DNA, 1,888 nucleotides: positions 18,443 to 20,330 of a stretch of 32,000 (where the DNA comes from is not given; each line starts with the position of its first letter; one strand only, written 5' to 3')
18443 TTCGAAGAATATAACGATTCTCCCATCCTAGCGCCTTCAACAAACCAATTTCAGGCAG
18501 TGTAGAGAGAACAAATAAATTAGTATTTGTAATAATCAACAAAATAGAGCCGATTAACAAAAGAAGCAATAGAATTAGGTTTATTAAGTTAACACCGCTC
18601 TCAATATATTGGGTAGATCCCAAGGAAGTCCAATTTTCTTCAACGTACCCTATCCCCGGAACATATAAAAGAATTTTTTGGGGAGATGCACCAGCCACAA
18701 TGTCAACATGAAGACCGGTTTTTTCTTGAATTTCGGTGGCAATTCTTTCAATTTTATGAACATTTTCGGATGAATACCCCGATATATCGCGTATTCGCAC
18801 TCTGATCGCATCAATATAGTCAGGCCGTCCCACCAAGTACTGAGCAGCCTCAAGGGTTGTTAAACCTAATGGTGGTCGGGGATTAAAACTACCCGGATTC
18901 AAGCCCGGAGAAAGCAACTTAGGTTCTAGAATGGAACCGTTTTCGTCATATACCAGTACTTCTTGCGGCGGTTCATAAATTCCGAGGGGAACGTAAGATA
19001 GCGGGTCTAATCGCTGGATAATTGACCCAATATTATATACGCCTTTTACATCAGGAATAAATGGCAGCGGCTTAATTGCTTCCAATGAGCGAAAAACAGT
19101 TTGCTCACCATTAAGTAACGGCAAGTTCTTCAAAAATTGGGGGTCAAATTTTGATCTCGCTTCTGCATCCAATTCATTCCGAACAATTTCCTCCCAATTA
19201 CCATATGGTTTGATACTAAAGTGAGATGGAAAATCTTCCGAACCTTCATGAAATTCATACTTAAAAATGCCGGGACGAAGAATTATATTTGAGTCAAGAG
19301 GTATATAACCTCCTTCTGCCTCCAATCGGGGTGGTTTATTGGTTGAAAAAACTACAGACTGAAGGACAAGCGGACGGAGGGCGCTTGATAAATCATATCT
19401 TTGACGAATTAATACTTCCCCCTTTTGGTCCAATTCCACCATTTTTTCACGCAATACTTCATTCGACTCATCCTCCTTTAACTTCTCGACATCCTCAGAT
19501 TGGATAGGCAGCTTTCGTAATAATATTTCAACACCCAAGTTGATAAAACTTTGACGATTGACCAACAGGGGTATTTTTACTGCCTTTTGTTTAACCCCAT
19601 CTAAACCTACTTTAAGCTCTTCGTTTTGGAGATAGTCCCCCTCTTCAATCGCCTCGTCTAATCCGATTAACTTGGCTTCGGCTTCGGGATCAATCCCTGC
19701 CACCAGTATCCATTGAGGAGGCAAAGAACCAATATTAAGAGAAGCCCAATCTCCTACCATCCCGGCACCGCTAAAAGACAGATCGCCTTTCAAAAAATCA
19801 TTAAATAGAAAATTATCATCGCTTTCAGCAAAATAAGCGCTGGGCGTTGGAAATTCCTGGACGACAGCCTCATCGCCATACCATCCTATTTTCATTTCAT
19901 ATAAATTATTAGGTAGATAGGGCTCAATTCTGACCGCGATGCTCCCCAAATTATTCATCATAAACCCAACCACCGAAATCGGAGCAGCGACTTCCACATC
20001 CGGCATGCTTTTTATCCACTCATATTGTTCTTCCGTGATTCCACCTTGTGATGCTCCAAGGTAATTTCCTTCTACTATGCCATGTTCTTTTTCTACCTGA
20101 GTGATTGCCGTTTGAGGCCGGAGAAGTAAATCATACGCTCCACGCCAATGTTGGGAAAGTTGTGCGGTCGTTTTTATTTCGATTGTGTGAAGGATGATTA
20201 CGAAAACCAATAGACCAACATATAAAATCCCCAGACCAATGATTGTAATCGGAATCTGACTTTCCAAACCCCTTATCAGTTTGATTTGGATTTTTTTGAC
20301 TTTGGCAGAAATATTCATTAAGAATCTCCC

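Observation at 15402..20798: Low-GC 5.4-kb insertion beside tRNA-Ser/tRNA-Val carrying a self-contained three-gene ABC operon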

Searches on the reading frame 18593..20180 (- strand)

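Call 32: search_protein_families(library=pfam, proteins=[window:18593-20180:-], max_evalue=10)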
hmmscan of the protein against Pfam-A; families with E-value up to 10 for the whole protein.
window:18593-20180:- (529 aa): 0 families

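Call 61: predict_structure(alignment_id=A4)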
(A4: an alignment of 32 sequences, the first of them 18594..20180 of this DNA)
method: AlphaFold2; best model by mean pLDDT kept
length: 529 residues; sequences in the alignment: 32
mean_pLDDT: 83.6   pTM: 0.85
mean pLDDT of the five models: 83.6, 82.1, 81.8, 81.5, 79.2
residues with pLDDT >= 90: 224; 70-90: 236; 50-70: 44; < 50: 25
segments of 3 or more residues with pLDDT < 50: 1-13, 125-127, 522-529
pLDDT, mean of each block of 10 residues (from residue 1): 31 64 85 75 80 97 93 90 90 91 77 82 59 67 81 89 94 92 95 87 93 88 91 85 89 91 86 91 87 85 90 89 93 84 81 84 91 93 84 58 78 93 85 83 96 93 81 87 94 72 89 83 38
secondary structure, 60 per line:
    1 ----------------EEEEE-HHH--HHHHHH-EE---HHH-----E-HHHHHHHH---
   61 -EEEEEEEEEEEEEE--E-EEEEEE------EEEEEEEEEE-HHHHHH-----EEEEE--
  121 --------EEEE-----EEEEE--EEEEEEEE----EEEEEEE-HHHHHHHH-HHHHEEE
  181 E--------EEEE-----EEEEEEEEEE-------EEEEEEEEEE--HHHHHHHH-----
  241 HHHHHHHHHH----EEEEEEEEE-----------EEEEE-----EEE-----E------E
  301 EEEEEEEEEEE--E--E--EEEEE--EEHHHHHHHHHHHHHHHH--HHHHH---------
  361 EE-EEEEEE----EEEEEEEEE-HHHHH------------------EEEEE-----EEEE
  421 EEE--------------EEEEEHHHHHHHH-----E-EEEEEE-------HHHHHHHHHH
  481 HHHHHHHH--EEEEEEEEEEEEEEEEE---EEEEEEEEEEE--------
elements in order: E17-21 H28-33 H50-57 E62-75 E80-85 E92-101 H103-108 E114-118 E129-132 E138-142 E145-152 E157-163 H165-172 H174-177 E178-181 E190-193 E199-208 E216-225 H228-235 H241-250 E255-263 E275-279 E285-287 E300-311 E320-324 H329-344 H347-351 E364-369 E374-382 H384-388 E407-411 E417-423 E438-442 H443-450 E458-463 H471-488 E491-507 E511-521
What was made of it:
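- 18588..20162 (-): Extracytoplasmic domain (residues 53-577) between TM1 and TM2. It has a Porter/Sabre-like core with about 300 aa of insertions and no Pfam family. AF2 model with pLDDT 83.6 and pTM 0.85 (call 61).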

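Call 64: fold_search(model_id=the predicted structure, library=pdb)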
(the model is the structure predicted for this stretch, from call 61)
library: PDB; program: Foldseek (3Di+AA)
matches with E <= 10: 258; with E <= 0.001: 0
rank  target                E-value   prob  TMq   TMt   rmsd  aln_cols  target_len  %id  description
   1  5udf_D                1.0e-02  0.98  0.22  0.49  13.8       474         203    8  Structure of the N-terminal domain of lipoprotein-releasing system transmembrane protein LolE from Acinetobacter bauma (released 2017-01-18)
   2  5udf_C                1.5e-02  0.99  0.23  0.52  10.5       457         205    9  Structure of the N-terminal domain of lipoprotein-releasing system transmembrane protein LolE from Acinetobacter bauma (released 2017-01-18)
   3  5udf_A                1.8e-02  0.96  0.22  0.48  13.6       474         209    9  Structure of the N-terminal domain of lipoprotein-releasing system transmembrane protein LolE from Acinetobacter bauma (released 2017-01-18)
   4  9rlc_E                3.2e-02  0.90  0.20  0.25  16.4       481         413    7  LolCDE complex with Lpp lipoprotein (released 2026-01-21)
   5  5gko_A                4.7e-02  0.96  0.24  0.20  14.4       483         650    6  Crystal structure of tripartite-type ABC transporter, MacB from Acinetobacter baumannii (released 2017-11-15)
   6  9rld_E                6.2e-02  0.87  0.21  0.26  15.0       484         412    6  LolCDE complex with Lpp lipoprotein (released 2026-01-21)
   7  5udf_B                8.2e-02  0.96  0.22  0.52  10.3       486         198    7  Structure of the N-terminal domain of lipoprotein-releasing system transmembrane protein LolE from Acinetobacter bauma (released 2017-01-18)
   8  6dv6_A                9.2e-02  0.02  0.05  0.07  25.3       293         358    6  Structure of the Salmonella SPI-1 type III secretion injectisome secretin InvG (residues 176-end) in the open gate sta (released 2018-10-03)
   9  6dv3_A                9.7e-02  0.02  0.05  0.05  25.3       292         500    6  Structure of the Salmonella SPI-1 type III secretion injectisome secretin InvG in the open gate state (released 2018-10-03)
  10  6c72_A                1.1e-01  0.13  0.08  0.07  18.3       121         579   10  Crystal structure of a tailspike protein gp49 from Acinetobacter baumannii bacteriophage Fri1, a capsular polysacchari (released 2019-01-23)
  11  2qqp_E                1.1e-01  0.01  0.07  0.07  26.7       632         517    7  Crystal Structure of Authentic Providence Virus (released 2009-01-20)
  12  5f9q                  1.5e-01  0.85  0.23  0.60  12.2       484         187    7  Crystal structure of the extracellular domain of noncanonic ABC-type transporter YknZ from Gram-positive bacteria (released 2016-02-03)
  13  7ah9_5K               1.7e-01  0.02  0.06  0.06  24.2       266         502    8  Substrate-engaged type 3 secretion system needle complex from Salmonella enterica typhimurium - SpaR state 1 (released 2021-03-17)
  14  9rli_E                1.8e-01  0.38  0.18  0.23  18.1       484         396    9  LolCDEdelta(235-252) complex with Pal lipoprotein (released 2026-01-21)
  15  6q15_A                1.9e-01  0.01  0.05  0.05  24.7       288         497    8  Structure of the Salmonella SPI-1 injectisome needle complex (released 2019-10-23)
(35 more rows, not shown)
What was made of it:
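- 18588..20162 (-): Best PDB fold hits are LolE, MacB and YknZ periplasmic domains, with probability 0.85-0.99 and E about 0.01-0.15 (call 64).
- Its best fold hits are LolE, MacB and YknZ periplasmic domains (calls 61, 64). The nearest fold hits for the outer domain include LolE (call 64).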
